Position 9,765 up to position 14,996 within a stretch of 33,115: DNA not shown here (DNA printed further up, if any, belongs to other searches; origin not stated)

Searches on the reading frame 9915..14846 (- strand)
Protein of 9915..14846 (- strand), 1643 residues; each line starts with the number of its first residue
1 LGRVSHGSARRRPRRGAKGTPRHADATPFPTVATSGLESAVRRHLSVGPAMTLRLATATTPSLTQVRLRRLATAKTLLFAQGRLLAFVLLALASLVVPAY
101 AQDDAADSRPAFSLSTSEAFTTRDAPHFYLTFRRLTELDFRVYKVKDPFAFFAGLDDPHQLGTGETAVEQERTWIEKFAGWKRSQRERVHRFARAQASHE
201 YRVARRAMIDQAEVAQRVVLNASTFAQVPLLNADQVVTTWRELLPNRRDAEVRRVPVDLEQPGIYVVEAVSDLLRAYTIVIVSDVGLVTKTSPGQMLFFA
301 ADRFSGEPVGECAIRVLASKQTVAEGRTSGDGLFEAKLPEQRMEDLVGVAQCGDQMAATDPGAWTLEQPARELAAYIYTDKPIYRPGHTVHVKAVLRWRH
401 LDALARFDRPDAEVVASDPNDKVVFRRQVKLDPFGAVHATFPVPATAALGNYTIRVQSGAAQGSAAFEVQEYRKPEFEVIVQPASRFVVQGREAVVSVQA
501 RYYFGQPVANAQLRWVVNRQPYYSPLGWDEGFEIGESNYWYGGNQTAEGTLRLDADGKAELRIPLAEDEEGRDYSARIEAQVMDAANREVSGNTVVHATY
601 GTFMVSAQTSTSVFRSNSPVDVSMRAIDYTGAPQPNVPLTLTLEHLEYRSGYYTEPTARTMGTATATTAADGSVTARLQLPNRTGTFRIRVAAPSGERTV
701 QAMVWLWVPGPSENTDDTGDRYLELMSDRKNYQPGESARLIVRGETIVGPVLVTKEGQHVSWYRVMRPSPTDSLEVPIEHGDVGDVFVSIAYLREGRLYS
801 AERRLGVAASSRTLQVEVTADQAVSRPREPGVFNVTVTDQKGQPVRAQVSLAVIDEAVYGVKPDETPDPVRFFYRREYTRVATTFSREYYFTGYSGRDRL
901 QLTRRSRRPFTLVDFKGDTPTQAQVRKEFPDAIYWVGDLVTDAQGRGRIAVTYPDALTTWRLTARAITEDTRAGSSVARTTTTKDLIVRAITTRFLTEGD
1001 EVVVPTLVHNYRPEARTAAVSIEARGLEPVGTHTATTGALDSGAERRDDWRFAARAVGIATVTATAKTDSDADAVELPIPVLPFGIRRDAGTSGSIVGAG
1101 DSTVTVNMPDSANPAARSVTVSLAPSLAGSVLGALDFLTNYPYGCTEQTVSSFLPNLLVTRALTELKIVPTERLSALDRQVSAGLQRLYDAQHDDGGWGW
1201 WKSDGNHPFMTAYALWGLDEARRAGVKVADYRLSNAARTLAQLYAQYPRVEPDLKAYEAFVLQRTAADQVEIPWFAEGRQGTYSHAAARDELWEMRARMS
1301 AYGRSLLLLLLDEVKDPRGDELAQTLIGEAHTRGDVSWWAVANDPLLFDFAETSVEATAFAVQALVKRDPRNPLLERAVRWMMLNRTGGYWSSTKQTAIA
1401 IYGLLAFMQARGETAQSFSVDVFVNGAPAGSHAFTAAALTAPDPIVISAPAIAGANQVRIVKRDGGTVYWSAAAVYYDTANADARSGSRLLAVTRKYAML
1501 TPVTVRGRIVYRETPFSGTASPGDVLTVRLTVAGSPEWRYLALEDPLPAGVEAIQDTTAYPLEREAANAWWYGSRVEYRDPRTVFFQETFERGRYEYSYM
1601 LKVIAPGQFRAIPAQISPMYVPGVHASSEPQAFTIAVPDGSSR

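Call 4: search_protein_families(library=pfam, proteins=[window:9915-14846:-], max_evalue=0.01)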
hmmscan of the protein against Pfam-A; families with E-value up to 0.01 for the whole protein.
window:9915-14846:- (1643 aa): 11 families
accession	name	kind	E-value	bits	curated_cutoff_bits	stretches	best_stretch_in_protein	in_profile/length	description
PF01835.25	MG2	-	3e-25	88.8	32.8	1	375-469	2-96/96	MG2 domain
PF17973.7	bMG10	-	5.9e-23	81.9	26.2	1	1493-1622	4-130/131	Bacterial Alpha-2-macroglobulin MG10 domain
PF00207.28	A2M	-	3.7e-16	59.2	21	1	933-1021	2-91/92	Alpha-2-macroglobulin family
PF07678.20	TED_complement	-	1.5e-14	54.2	22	1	1134-1239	18-122/312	A-macroglobulin TED domain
PF07703.20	A2M_BRD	-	1.4e-13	51.8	22.7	1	723-860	1-139/140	Alpha-2-macroglobulin bait region domain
PF17972.7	bMG5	-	1.5e-09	38.7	26.5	1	486-591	12-118/127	Bacterial Alpha-2-macroglobulin MG5 domain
PF17962.7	bMG6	-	6.7e-05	23.5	23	0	615-701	12-105/112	Bacterial macroglobulin domain 6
PF11974.14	bMG3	-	8.3e-05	22.9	34.9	1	282-358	1-82/103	Bacterial alpha-2-macroglobulin MG3 domain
PF17789.7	MG4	-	0.00014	22.5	24.7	0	611-692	7-74/95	Macroglobulin domain MG4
PF17791.7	MG3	-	0.00076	20.1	23.1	1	471-509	1-39/84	Macroglobulin domain MG3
PF05688.17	BIg21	-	0.0029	18.6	27.4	0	620-696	4-81/109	Bacterial Immunoglobulin-like 21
